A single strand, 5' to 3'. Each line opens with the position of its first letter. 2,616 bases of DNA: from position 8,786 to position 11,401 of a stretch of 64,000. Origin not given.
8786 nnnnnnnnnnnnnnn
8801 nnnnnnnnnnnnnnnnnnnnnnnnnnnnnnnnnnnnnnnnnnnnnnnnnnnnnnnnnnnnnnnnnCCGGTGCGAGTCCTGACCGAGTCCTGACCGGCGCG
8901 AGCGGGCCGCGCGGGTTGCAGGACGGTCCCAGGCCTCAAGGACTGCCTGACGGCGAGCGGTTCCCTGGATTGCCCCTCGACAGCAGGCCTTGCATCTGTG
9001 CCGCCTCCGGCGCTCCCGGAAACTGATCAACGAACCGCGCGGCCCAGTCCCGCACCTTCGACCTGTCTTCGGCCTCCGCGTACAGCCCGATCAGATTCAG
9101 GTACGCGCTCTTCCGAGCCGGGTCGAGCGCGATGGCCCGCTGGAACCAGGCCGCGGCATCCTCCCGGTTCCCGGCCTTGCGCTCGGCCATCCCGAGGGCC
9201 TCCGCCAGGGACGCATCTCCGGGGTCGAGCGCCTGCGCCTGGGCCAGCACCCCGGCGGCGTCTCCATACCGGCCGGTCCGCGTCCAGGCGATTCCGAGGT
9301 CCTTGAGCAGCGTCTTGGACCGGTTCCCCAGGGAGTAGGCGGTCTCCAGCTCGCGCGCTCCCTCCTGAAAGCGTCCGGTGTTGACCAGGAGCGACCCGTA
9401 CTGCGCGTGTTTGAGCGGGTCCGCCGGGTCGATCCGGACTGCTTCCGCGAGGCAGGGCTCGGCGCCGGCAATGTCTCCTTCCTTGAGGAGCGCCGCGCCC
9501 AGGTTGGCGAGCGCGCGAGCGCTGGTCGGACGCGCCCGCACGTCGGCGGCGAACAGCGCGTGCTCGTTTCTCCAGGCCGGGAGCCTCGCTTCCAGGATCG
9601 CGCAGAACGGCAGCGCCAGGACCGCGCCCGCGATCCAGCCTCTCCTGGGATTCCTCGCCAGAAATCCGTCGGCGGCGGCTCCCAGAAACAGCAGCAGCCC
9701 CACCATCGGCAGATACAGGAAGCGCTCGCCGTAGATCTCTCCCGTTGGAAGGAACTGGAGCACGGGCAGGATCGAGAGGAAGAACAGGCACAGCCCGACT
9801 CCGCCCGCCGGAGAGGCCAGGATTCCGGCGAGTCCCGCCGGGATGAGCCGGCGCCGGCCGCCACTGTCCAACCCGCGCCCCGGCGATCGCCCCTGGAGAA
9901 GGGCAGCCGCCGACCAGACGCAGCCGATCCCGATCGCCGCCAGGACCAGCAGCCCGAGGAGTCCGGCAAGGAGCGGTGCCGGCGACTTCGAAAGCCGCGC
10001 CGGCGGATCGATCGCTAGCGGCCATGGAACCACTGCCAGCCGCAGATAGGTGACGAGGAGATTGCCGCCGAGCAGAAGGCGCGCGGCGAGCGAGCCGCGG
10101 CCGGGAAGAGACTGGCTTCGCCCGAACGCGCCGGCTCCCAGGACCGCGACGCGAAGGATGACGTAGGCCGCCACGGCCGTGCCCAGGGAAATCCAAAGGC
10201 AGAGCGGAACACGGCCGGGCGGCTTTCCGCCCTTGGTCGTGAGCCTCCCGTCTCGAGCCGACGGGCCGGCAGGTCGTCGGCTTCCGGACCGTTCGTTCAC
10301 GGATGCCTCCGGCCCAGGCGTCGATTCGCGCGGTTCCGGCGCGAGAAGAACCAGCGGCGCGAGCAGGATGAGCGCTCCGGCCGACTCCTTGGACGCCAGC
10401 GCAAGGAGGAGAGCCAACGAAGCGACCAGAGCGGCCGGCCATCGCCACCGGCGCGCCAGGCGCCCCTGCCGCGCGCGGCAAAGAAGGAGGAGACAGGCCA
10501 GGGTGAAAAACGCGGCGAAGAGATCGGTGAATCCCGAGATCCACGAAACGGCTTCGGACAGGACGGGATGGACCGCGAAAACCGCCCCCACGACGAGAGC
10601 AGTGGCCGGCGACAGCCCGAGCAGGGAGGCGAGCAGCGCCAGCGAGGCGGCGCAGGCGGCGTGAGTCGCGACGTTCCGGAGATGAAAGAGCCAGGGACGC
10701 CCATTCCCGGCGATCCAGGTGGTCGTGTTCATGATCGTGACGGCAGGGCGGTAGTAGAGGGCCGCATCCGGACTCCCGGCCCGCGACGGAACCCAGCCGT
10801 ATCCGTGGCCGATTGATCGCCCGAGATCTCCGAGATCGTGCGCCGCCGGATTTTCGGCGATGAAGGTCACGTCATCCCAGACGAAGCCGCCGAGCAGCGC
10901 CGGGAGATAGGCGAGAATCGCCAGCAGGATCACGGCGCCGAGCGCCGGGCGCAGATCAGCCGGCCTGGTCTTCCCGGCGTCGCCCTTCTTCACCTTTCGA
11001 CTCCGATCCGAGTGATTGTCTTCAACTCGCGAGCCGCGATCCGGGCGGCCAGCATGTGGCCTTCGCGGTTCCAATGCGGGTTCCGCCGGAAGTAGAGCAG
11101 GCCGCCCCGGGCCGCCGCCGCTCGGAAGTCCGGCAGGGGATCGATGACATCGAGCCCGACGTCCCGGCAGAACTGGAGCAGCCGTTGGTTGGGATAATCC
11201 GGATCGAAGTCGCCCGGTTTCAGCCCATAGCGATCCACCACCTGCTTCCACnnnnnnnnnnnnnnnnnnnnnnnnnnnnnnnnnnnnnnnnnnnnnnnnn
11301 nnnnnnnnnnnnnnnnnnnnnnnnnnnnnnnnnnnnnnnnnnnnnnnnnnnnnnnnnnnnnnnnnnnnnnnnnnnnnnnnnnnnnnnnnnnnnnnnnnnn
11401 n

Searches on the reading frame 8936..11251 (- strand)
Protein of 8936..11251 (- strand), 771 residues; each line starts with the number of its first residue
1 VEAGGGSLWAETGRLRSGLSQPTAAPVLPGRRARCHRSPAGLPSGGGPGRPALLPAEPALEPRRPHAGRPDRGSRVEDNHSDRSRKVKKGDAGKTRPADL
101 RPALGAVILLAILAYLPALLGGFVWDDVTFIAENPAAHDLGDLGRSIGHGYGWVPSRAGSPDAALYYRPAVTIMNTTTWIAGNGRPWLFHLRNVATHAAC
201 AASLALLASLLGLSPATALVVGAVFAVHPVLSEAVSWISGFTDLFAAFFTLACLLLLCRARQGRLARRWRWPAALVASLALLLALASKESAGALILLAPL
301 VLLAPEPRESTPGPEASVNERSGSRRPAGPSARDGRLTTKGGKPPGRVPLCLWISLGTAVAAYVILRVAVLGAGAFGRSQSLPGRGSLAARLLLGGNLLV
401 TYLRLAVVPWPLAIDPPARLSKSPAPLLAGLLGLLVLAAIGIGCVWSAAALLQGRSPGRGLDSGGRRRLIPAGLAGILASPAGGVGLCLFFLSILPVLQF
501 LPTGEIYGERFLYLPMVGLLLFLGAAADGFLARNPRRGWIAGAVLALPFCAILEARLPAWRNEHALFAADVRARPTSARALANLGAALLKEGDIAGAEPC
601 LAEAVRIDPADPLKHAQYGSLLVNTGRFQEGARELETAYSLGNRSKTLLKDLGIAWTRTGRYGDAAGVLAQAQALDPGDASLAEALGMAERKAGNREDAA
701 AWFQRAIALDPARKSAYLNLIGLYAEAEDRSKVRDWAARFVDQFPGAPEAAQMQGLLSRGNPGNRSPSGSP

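Call 6: search_protein_families(library=pfam, proteins=[window:8936-11251:-])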
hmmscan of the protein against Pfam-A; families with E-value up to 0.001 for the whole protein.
window:8936-11251:- (771 aa): 13 families
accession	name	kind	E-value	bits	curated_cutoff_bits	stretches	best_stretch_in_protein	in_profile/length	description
PF07719.23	TPR_2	-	1.4e-15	56.5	27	2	685-711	6-32/34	Tetratricopeptide repeat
PF13432.12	TPR_16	-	1.9e-10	41.4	32.7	1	619-680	4-65/65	Tetratricopeptide repeat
PF00515.34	TPR_1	-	2.3e-10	40.2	27.8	1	578-609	1-32/34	Tetratricopeptide repeat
PF13428.12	TPR_14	-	3.1e-10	40.2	23.5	0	684-721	5-42/44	Tetratricopeptide repeat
PF14559.12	TPR_19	-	9.7e-09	35.9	25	0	626-686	5-65/68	Tetratricopeptide repeat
PF13181.12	TPR_8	-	1.6e-08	34.5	25.7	0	578-611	1-34/34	Tetratricopeptide repeat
PF13176.12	TPR_7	-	4e-07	30.1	27.9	0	685-712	4-33/36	Tetratricopeptide repeat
PF13374.12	TPR_10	-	7.4e-06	26.2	27.5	0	578-607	2-31/42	Tetratricopeptide repeat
PF13414.12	TPR_11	-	9.2e-06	25.7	26.8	0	689-720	3-34/42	TPR repeat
PF13431.12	TPR_17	-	1.1e-05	25.7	24.4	0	574-597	9-32/34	Tetratricopeptide repeat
PF13424.12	TPR_12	-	0.00018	22.1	30.1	0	676-710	41-75/77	Tetratricopeptide repeat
PF21545.3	T7SS_EccA1_N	-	0.00018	21.3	27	1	566-714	88-239/272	T7SS, ESX-1 secretion system protein EccA1, N-terminal domain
PF13371.12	TPR_9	-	0.00021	21.7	35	0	585-639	2-56/73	Tetratricopeptide repeat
